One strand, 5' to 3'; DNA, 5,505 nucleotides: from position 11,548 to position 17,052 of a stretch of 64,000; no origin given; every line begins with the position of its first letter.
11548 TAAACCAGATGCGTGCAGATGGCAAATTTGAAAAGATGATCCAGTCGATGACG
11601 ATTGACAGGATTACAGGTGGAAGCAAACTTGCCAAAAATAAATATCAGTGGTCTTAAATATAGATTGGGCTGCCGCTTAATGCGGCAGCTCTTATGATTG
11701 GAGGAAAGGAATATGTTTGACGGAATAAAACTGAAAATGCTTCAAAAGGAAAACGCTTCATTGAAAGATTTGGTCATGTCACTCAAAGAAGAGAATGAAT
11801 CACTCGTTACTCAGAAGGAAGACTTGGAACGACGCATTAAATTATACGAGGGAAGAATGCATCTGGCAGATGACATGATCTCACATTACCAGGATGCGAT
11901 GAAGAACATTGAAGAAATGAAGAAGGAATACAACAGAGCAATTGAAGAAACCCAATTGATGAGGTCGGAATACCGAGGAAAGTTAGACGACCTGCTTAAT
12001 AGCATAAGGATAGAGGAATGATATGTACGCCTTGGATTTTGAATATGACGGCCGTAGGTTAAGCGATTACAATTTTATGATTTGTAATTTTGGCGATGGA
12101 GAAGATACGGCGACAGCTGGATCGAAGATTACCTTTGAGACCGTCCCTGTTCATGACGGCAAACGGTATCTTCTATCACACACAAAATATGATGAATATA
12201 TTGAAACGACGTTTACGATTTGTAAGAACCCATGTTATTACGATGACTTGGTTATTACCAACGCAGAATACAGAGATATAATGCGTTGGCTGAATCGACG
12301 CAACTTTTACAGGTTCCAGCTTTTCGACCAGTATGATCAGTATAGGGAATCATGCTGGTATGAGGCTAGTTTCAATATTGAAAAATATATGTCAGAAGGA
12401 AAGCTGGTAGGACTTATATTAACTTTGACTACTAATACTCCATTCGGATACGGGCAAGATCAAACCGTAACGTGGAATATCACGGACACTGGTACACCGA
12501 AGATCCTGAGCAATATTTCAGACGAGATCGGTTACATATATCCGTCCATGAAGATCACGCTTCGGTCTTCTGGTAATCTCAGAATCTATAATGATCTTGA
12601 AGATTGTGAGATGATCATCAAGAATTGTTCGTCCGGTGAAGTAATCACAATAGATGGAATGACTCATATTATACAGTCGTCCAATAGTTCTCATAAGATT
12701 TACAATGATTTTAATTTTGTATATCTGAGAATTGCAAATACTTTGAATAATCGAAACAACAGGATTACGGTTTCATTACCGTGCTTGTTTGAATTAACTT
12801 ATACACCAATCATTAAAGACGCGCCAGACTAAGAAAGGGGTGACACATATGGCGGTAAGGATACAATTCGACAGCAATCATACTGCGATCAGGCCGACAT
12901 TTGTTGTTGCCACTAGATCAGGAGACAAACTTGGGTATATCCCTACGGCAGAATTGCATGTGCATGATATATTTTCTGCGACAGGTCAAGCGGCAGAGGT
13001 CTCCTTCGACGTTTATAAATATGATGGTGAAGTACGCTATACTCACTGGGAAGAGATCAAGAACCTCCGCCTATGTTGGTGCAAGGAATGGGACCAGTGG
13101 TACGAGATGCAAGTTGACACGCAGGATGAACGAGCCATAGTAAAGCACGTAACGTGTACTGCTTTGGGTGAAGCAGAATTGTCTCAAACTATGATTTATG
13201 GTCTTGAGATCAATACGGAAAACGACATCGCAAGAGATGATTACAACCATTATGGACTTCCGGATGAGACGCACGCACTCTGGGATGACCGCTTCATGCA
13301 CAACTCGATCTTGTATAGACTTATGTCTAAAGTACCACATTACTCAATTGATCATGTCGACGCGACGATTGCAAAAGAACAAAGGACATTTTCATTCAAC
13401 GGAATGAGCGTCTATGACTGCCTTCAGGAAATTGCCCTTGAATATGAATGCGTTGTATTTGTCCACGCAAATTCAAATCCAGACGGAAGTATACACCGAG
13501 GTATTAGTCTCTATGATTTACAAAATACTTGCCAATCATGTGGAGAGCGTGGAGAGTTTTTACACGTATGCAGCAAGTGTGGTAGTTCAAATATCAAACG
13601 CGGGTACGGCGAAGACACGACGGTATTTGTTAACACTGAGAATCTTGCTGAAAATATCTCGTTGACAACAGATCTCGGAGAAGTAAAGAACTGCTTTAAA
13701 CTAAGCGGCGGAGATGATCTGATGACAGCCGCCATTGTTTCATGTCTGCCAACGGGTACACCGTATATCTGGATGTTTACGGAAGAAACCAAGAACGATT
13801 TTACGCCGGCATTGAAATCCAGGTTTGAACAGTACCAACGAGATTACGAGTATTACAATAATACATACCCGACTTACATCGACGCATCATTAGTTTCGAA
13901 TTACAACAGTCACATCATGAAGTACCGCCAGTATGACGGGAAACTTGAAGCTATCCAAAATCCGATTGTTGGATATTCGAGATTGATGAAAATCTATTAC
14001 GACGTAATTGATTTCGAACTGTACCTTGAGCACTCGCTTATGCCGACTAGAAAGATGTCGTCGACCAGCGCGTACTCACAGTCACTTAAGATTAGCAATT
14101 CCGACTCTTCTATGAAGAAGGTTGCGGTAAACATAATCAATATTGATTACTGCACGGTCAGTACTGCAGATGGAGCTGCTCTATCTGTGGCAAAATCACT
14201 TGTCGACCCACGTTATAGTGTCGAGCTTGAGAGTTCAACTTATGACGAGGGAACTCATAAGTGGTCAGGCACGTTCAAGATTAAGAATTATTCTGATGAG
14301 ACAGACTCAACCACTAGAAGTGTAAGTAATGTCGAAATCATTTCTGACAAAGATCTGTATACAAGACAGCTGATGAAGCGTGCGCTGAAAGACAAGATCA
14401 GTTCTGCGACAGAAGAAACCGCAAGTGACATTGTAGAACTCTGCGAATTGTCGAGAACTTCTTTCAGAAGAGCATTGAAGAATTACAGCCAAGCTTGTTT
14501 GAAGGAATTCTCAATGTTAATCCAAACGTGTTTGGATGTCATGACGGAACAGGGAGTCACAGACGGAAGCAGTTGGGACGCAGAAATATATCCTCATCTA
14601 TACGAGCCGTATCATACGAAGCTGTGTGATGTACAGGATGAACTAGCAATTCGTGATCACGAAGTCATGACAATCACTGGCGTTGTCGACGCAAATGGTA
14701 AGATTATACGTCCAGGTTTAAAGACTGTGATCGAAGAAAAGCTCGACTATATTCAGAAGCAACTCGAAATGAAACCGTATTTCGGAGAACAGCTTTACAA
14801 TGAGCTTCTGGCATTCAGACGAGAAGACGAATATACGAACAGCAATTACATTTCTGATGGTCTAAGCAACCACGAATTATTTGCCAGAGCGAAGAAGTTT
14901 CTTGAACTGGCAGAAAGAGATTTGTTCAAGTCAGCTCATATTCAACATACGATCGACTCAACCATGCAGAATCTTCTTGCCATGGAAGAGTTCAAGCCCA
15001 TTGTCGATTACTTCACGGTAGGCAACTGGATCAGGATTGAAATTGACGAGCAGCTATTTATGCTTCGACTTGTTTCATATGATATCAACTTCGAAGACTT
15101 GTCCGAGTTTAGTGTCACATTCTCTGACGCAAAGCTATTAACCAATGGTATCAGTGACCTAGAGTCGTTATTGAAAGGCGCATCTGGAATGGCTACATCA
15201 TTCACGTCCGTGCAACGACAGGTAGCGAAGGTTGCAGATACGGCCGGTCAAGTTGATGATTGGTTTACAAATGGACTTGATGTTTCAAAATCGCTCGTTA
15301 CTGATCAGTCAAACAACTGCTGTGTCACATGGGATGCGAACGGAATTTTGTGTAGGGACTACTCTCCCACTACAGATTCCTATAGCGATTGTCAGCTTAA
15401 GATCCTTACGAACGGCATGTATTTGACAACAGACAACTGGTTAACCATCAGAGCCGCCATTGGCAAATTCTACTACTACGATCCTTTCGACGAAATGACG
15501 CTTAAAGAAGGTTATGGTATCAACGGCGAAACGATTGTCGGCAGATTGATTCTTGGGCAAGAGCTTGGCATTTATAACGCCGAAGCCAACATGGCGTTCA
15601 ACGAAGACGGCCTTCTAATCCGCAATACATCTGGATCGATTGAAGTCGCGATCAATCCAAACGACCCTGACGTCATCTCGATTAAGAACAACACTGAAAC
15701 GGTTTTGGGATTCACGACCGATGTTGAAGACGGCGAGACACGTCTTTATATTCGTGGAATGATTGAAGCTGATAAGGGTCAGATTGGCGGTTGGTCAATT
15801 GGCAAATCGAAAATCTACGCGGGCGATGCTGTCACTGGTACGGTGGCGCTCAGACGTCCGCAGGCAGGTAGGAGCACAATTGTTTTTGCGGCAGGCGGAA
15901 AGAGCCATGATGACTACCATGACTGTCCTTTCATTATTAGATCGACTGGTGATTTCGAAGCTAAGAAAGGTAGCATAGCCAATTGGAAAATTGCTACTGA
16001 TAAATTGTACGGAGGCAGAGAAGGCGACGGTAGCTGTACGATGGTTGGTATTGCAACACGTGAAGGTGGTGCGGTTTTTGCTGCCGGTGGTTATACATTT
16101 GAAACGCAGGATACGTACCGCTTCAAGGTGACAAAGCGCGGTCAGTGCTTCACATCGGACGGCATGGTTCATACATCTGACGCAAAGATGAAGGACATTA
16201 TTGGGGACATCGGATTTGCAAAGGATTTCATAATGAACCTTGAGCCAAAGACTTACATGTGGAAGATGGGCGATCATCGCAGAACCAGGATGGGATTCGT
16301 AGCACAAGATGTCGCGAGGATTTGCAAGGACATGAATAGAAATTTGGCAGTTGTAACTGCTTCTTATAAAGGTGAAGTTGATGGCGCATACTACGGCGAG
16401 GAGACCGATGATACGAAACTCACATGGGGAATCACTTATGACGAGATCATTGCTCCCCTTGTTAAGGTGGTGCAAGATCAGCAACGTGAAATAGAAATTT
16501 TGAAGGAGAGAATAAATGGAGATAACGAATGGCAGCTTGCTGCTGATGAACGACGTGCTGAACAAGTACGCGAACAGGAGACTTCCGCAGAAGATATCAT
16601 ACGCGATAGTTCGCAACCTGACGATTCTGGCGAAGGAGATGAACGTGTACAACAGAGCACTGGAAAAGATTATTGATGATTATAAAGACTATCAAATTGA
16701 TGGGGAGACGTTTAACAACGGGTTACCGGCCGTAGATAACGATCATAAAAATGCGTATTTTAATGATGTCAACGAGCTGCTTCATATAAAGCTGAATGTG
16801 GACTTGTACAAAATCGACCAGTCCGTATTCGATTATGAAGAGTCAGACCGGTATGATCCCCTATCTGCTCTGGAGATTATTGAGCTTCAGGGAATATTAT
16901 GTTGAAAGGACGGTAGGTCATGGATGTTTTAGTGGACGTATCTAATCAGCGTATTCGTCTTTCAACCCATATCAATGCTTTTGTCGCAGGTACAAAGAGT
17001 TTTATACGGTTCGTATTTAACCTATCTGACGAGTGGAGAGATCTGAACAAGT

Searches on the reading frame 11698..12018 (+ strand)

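Call 25: search_protein_families(library=phrogs, proteins=[window:11698-12018:+], max_evalue=0.001)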
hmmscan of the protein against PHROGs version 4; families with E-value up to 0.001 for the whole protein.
window:11698-12018:+ (107 aa): 0 families

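Call 26: search_protein_families(library=pfam, proteins=[window:11698-12018:+], max_evalue=0.001)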
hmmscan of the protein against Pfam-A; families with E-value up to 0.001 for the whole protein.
window:11698-12018:+ (107 aa): 1 family
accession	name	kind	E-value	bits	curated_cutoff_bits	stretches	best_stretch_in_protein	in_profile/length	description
PF25014.1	NET2A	-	0.0006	20.2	33.1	1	12-83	155-226/235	NET2A-like domain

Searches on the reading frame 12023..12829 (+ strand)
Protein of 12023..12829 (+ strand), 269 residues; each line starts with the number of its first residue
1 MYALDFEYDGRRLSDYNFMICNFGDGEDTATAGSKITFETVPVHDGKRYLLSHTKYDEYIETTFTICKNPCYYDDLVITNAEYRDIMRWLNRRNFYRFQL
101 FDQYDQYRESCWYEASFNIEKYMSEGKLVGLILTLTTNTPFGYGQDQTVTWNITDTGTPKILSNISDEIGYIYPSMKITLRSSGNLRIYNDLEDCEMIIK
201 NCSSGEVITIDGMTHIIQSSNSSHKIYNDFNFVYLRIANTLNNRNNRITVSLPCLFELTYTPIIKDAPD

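Call 25: search_protein_families(library=phrogs, proteins=[window:12023-12829:+], max_evalue=0.001)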
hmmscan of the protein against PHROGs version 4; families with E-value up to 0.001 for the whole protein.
window:12023-12829:+ (269 aa): 0 families

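Call 26: search_protein_families(library=pfam, proteins=[window:12023-12829:+], max_evalue=0.001)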
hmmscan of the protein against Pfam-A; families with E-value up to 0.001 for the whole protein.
window:12023-12829:+ (269 aa): 2 families
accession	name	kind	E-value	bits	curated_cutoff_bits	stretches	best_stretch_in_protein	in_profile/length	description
PF20195.4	DUF6558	-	3.4e-38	131.3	24.1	1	1-139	1-140/140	Phage tail protein N-terminal domain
PF20753.2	DUF6558_C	-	3.1e-33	115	24.4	1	141-260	1-119/119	Phage tail C-terminal domain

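Call 72: search_protein_families(library=ncbifam, proteins=[window:12023-12829:+], max_evalue=0.01)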
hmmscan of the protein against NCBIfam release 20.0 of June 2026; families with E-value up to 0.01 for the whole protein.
window:12023-12829:+ (269 aa): 0 families

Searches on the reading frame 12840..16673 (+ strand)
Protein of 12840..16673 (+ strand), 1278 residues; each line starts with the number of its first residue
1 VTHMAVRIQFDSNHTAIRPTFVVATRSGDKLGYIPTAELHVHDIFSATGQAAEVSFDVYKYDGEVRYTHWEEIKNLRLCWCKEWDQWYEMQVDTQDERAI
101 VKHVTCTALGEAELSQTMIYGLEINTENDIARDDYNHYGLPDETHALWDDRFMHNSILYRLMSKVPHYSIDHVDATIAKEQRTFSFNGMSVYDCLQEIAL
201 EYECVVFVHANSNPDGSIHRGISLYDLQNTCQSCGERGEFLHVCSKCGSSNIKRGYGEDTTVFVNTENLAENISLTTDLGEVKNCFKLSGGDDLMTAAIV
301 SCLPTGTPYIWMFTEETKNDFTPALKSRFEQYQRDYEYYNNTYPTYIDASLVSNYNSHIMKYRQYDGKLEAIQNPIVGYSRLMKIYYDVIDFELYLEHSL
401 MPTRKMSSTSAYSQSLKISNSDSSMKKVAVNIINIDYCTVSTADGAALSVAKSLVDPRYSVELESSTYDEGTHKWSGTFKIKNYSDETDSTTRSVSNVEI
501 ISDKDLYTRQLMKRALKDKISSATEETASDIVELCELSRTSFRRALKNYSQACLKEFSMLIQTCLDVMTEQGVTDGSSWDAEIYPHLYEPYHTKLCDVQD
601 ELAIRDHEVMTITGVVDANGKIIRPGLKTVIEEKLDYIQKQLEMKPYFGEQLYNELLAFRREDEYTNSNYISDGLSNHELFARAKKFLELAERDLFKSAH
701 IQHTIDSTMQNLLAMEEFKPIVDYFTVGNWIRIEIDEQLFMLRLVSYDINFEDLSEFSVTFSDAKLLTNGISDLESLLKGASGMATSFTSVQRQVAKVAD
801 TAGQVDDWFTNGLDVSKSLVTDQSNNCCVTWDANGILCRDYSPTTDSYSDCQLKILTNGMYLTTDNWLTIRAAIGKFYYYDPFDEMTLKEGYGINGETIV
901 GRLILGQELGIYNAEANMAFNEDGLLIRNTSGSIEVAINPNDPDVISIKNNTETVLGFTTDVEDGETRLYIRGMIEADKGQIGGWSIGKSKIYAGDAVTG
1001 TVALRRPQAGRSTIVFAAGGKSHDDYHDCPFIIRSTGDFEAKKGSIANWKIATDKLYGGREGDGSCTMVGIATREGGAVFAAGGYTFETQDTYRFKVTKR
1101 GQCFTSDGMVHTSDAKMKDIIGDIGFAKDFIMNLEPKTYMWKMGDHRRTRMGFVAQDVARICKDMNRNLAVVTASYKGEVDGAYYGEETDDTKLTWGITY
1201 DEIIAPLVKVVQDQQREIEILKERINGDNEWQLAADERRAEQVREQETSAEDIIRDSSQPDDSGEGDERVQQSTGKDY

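Call 7: search_protein_families(library=pfam, proteins=[window:12840-16673:+], max_evalue=0.01)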
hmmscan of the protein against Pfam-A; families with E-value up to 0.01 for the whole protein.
window:12840-16673:+ (1278 aa): 1 family
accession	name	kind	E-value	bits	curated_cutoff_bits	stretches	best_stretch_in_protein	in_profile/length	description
PF13884.11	Peptidase_S74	-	3.4e-08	34.1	22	1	1113-1164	1-55/58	Chaperone of endosialidase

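Call 8: search_protein_families(library=phrogs, proteins=[window:12840-16673:+], max_evalue=0.01)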
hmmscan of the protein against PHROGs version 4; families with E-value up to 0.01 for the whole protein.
window:12840-16673:+ (1278 aa): 7 families
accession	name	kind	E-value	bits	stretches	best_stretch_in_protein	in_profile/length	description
phrog_6211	-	tail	1.4e-20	73.9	2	631-952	388-680/1168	minor tail protein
phrog_1980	-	tail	4.8e-12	46.9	1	930-1226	182-431/449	tail fiber protein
phrog_5481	-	tail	1e-09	38.5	1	1094-1226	898-1021/1043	tail fiber protein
phrog_5668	-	tail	1.2e-09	37.5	1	1089-1226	1438-1559/1567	tail fiber protein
phrog_4636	-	tail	1.2e-08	34.8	1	1109-1226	627-749/763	tail spike protein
phrog_1699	-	tail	8e-06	25.6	1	1000-1226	788-992/1000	long tail fiber protein distal subunit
phrog_14572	-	tail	1.4e-05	25.3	1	1083-1226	335-471/484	tail fiber protein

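Call 72: search_protein_families(library=ncbifam, proteins=[window:12840-16673:+], max_evalue=0.01)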
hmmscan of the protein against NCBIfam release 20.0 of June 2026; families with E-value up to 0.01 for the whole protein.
window:12840-16673:+ (1278 aa): 0 families

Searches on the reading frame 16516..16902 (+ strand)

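Call 7: search_protein_families(library=pfam, proteins=[window:16516-16902:+], max_evalue=0.01)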
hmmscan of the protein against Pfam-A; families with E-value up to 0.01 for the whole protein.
window:16516-16902:+ (129 aa): 0 families

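Call 8: search_protein_families(library=phrogs, proteins=[window:16516-16902:+], max_evalue=0.01)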
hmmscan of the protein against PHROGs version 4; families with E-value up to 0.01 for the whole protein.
window:16516-16902:+ (129 aa): 1 family
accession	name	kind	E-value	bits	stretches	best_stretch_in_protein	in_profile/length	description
phrog_1401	-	unknown function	1.7e-09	38.7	1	1-108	3-110/140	-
